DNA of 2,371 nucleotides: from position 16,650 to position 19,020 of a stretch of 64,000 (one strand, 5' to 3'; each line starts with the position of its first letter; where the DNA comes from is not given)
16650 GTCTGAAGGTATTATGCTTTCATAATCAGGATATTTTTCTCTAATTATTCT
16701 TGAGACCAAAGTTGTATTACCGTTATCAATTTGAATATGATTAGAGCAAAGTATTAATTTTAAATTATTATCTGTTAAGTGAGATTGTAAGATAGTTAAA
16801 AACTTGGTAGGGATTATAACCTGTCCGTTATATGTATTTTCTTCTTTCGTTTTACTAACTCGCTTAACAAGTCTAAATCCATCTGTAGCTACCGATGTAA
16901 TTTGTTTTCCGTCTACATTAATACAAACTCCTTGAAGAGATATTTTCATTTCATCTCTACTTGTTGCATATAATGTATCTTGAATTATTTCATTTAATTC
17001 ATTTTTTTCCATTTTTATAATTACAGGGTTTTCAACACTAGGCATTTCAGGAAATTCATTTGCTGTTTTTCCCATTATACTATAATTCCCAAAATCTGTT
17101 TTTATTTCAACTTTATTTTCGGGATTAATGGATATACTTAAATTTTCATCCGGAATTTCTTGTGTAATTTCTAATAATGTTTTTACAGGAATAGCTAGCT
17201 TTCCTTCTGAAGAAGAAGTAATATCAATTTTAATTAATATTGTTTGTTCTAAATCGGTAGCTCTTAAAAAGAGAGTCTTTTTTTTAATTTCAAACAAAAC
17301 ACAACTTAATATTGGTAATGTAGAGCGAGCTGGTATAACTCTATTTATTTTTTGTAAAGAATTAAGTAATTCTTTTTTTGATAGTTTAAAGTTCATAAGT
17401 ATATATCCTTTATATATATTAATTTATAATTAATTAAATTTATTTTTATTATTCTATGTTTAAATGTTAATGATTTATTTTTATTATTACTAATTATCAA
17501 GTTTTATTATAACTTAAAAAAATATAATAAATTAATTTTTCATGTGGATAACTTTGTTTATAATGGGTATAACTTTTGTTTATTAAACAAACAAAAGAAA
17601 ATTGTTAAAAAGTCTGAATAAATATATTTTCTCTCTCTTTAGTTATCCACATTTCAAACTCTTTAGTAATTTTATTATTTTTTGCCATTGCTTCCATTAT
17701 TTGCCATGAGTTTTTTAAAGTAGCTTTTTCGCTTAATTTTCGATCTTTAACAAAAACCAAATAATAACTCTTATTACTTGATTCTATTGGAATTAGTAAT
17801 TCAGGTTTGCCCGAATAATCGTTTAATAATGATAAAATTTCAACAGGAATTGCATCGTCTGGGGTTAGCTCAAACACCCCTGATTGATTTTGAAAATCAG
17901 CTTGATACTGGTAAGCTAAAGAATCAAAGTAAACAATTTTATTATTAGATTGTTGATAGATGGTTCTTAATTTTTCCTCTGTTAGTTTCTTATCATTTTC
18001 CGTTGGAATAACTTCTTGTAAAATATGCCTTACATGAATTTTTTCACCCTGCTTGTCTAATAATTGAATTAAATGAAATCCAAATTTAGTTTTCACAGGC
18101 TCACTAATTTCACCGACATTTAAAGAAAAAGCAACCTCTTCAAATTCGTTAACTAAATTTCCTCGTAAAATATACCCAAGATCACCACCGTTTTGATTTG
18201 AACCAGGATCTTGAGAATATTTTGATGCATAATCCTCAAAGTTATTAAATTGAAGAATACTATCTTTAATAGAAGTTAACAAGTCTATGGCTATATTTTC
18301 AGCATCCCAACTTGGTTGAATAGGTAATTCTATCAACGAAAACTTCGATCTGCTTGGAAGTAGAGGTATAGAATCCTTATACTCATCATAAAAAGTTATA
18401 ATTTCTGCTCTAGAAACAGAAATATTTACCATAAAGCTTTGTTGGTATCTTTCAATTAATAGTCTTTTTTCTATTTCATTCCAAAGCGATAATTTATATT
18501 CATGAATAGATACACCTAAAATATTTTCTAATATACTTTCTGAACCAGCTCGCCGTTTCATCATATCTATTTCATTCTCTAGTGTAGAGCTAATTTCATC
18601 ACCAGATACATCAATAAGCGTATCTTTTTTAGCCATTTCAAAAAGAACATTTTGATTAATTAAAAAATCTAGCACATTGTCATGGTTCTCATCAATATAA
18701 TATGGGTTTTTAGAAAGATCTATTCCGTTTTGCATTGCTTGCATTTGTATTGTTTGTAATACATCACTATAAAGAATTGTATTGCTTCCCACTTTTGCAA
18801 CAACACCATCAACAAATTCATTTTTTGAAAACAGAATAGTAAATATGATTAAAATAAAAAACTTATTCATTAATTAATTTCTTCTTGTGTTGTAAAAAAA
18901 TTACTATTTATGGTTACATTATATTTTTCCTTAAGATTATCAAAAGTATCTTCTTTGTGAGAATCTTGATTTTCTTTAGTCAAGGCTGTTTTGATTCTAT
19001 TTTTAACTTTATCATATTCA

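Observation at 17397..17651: Candidate oriC immediately upstream of dnaN: AT-rich 16-mer repeats plus inverted perfect DnaA boxes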

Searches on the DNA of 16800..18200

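Call 58: search_rna_families(source=window, start=16800, end=18200, threshold=evalue, max_evalue=1)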
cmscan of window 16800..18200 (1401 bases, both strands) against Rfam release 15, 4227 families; matches with E-value up to 1: 0.
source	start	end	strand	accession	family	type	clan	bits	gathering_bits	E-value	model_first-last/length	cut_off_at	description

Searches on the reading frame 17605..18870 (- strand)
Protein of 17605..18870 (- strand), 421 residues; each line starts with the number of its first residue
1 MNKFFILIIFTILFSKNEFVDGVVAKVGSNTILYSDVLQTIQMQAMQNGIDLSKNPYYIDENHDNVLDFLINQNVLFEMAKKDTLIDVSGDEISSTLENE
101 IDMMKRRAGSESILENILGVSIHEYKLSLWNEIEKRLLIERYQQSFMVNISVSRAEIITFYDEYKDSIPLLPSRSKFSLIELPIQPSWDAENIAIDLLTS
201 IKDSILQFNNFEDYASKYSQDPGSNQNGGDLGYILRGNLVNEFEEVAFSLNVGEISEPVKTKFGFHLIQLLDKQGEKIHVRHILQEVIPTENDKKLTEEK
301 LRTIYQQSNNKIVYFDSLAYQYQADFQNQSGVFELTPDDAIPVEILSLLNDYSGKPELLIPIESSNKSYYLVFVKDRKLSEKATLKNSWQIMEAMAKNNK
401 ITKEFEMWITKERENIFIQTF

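Call 10: search_protein_families(library=pfam, proteins=[window:17605-18870:-])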
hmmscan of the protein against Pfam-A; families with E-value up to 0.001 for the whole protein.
window:17605-18870:- (421 aa): 4 families
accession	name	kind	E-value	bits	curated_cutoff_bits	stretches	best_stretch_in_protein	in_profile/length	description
PF13616.12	Rotamase_3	-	2.2e-27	96.3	22.5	1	189-273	31-115/116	PPIC-type PPIASE domain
PF00639.27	Rotamase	-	6.5e-27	94.8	21.7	1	185-270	9-95/97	PPIC-type PPIASE domain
PF13145.12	Rotamase_2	-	2.6e-10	41.6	27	1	152-275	1-110/121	PPIC-type PPIASE domain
PF13624.11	SurA_N_3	-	9.1e-06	26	27.2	1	5-101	18-121/162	SurA-like N-terminal domain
